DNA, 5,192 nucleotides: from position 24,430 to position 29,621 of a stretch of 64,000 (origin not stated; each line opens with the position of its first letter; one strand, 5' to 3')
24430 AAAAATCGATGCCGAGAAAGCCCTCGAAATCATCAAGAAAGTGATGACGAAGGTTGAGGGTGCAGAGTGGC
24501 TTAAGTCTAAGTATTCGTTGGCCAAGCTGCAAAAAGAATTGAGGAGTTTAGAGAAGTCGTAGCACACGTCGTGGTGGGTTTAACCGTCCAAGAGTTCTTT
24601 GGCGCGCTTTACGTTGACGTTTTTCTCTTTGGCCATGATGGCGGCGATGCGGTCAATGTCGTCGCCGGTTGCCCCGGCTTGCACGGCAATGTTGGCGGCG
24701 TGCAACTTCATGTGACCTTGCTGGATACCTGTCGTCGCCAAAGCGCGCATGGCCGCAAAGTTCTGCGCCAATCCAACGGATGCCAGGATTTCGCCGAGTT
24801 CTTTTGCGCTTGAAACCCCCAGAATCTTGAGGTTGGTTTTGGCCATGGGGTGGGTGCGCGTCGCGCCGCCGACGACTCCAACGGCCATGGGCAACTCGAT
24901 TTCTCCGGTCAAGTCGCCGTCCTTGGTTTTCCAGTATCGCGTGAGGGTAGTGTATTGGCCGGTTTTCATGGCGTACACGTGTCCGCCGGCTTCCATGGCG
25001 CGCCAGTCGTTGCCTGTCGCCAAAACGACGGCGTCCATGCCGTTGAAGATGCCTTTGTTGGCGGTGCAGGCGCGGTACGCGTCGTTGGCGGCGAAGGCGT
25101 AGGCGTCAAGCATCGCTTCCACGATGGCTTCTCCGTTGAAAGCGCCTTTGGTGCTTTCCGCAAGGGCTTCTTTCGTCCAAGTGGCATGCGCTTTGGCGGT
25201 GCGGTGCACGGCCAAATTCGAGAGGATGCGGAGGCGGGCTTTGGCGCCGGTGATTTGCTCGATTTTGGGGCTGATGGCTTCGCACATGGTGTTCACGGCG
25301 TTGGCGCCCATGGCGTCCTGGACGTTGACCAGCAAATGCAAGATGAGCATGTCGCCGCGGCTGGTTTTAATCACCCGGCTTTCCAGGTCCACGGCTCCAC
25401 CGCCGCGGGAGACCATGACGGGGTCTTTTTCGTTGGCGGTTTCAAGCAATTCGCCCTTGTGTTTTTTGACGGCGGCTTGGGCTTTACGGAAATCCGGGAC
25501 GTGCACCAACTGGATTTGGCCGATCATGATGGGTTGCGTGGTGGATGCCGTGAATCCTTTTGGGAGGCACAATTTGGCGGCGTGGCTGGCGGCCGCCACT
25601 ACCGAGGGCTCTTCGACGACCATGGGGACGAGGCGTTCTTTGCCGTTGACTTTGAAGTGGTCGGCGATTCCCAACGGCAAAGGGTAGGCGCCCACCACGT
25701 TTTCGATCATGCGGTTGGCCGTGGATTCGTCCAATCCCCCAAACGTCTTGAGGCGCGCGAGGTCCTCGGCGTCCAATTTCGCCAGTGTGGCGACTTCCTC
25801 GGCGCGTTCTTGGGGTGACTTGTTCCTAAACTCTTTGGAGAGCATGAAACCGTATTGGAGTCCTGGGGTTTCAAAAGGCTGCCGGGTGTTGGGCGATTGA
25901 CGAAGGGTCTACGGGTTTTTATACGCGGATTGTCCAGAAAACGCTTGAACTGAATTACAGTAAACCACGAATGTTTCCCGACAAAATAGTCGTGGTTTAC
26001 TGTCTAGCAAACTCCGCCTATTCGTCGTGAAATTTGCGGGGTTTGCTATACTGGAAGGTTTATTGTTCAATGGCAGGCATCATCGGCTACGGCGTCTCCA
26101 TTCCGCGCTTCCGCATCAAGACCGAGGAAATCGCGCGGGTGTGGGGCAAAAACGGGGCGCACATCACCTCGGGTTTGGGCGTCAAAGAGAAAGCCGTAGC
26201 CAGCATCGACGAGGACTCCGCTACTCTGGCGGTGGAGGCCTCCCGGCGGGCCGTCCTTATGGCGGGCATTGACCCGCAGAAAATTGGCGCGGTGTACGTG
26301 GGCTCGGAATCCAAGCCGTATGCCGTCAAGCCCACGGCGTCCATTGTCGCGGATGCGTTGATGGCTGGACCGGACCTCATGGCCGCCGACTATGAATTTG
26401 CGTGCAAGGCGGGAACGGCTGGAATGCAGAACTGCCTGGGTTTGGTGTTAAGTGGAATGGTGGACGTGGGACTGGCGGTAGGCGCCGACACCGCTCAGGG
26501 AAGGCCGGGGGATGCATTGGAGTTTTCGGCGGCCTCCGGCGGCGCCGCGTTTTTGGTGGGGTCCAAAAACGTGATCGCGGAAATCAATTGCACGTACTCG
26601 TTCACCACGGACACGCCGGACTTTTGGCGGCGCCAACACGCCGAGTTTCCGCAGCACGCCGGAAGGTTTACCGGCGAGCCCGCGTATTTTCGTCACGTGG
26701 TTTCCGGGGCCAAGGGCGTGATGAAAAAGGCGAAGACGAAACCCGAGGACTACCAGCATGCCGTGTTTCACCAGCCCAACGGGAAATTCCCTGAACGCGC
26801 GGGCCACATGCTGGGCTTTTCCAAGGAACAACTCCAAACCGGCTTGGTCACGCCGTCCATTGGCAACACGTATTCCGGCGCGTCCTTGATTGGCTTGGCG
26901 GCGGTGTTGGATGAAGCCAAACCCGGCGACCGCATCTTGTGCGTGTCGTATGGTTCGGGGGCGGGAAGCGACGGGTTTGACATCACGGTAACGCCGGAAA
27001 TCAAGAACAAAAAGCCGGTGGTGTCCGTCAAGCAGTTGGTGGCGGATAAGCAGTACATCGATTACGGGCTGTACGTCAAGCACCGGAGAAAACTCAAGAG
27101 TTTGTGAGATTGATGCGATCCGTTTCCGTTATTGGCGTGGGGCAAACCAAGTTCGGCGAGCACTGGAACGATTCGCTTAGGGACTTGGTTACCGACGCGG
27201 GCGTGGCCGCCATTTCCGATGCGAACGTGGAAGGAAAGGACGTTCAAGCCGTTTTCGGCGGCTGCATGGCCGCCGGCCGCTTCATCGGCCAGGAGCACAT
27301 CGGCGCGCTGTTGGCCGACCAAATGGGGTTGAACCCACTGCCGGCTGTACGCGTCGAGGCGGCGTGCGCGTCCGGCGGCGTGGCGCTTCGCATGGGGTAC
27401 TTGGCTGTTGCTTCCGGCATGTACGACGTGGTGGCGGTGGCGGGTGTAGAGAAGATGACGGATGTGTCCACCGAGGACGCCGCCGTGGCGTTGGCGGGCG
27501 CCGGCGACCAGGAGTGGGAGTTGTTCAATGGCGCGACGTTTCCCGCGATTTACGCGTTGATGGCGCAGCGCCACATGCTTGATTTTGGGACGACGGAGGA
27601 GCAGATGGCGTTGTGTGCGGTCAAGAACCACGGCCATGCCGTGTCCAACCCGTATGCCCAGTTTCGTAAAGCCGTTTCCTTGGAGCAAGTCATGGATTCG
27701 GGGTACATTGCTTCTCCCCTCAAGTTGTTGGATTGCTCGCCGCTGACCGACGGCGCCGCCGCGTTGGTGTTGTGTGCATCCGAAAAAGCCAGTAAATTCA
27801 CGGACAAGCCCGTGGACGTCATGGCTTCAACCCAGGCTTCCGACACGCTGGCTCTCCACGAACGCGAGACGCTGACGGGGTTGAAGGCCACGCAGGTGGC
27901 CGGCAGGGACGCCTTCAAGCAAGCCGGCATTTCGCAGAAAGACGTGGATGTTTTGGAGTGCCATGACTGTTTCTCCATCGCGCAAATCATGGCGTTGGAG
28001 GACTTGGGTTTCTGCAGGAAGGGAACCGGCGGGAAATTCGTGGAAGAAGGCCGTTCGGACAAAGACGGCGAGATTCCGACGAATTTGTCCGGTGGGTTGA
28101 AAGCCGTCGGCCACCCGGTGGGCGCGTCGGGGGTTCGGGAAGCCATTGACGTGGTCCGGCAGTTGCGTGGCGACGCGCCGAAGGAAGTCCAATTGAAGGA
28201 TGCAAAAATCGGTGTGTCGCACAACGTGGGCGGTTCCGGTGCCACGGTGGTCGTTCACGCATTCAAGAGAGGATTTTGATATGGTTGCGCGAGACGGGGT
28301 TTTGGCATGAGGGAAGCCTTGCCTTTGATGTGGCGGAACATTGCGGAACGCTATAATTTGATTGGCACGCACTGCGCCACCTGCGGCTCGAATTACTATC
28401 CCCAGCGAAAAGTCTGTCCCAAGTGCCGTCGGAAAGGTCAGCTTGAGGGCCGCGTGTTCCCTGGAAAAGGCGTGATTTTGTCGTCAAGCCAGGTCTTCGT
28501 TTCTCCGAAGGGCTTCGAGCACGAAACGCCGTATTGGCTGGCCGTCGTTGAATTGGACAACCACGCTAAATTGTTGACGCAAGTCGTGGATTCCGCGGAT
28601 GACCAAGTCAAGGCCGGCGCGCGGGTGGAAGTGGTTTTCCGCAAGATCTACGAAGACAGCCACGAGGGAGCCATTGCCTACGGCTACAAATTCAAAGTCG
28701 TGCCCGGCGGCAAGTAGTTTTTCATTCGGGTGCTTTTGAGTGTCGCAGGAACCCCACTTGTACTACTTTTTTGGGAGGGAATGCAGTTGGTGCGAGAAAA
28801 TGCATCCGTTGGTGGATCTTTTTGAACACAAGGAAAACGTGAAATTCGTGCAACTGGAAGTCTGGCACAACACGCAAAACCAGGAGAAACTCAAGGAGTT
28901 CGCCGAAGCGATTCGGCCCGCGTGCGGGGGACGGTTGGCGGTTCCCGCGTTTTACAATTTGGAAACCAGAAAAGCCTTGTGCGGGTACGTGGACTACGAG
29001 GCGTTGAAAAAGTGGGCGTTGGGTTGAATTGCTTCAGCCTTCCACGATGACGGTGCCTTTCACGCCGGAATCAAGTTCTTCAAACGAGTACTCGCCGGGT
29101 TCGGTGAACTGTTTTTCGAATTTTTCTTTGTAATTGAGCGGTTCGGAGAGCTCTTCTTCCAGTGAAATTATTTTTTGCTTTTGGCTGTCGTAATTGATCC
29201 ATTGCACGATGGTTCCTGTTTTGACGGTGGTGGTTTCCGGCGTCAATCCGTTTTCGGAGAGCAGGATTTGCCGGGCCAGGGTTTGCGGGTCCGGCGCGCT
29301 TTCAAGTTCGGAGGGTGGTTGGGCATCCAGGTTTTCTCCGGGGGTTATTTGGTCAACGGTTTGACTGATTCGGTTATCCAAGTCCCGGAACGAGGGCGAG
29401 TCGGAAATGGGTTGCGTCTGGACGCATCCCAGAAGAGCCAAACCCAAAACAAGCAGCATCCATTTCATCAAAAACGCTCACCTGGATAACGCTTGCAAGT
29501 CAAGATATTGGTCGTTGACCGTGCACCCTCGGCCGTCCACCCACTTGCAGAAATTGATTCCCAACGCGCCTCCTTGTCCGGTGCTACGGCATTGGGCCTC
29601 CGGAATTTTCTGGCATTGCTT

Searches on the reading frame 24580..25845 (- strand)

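Call 18: search_protein_families(library=pfam, proteins=[window:24580-25845:-], max_evalue=0.00001)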
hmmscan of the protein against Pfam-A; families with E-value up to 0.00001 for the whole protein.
window:24580-25845:- (421 aa): 1 family
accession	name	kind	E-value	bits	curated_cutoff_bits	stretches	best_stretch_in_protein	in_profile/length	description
PF00368.23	HMG-CoA_red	-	1.6e-107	360.2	27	1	16-383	4-368/368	Hydroxymethylglutaryl-coenzyme A reductase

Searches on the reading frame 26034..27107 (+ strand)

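Call 18: search_protein_families(library=pfam, proteins=[window:26034-27107:+], max_evalue=0.00001)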
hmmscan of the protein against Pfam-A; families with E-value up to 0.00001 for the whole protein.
window:26034-27107:+ (357 aa): 1 family
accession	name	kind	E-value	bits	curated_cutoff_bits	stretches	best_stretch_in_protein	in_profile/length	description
PF08541.16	ACP_syn_III_C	-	5.9e-09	36.4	26.6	1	231-310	2-81/90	3-Oxoacyl-[acyl-carrier-protein (ACP)] synthase III C terminal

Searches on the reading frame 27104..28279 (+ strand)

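Call 18: search_protein_families(library=pfam, proteins=[window:27104-28279:+], max_evalue=0.00001)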
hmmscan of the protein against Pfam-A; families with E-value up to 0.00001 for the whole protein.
window:27104-28279:+ (391 aa): 3 families
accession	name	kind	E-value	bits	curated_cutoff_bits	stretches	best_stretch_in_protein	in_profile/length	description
PF22691.2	Thiolase_C_1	-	8e-46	155.8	28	1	244-387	2-142/144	Thiolase C-terminal domain-like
PF00108.29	Thiolase_N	-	1.6e-25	90.4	26.4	1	7-226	1-259/260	Thiolase, N-terminal domain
PF02803.24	Thiolase_C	-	3.9e-12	46.3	27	1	265-358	26-101/123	Thiolase, C-terminal domain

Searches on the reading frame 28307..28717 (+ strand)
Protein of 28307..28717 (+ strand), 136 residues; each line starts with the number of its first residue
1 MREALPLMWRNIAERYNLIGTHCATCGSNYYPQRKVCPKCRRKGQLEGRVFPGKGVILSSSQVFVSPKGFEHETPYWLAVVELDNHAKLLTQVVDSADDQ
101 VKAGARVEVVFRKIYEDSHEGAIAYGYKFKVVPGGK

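Call 98: search_protein_families(library=pfam, proteins=[window:28307-28717:+], max_evalue=0.001)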
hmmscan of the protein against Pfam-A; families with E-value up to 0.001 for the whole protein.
window:28307-28717:+ (136 aa): 2 families
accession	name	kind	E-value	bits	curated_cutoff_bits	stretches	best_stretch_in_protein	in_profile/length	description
PF01796.24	OB_ChsH2_C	-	1.5e-14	54.1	27.1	1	51-112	4-65/65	ChsH2, C-terminal OB-fold domain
PF12172.15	zf-ChsH2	-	6.5e-09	35.9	23.2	1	11-43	2-34/37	ChsH2, rubredoxin-like zinc ribbon domain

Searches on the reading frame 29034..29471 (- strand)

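Call 98: search_protein_families(library=pfam, proteins=[window:29034-29471:-], max_evalue=0.001)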
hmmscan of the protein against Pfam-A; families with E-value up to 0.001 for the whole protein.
window:29034-29471:- (145 aa): 1 family
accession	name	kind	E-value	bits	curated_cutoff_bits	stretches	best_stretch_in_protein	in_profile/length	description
PF13473.12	Cupredoxin_1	-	1.5e-05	25.3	27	1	67-143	23-104/104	Cupredoxin-like domain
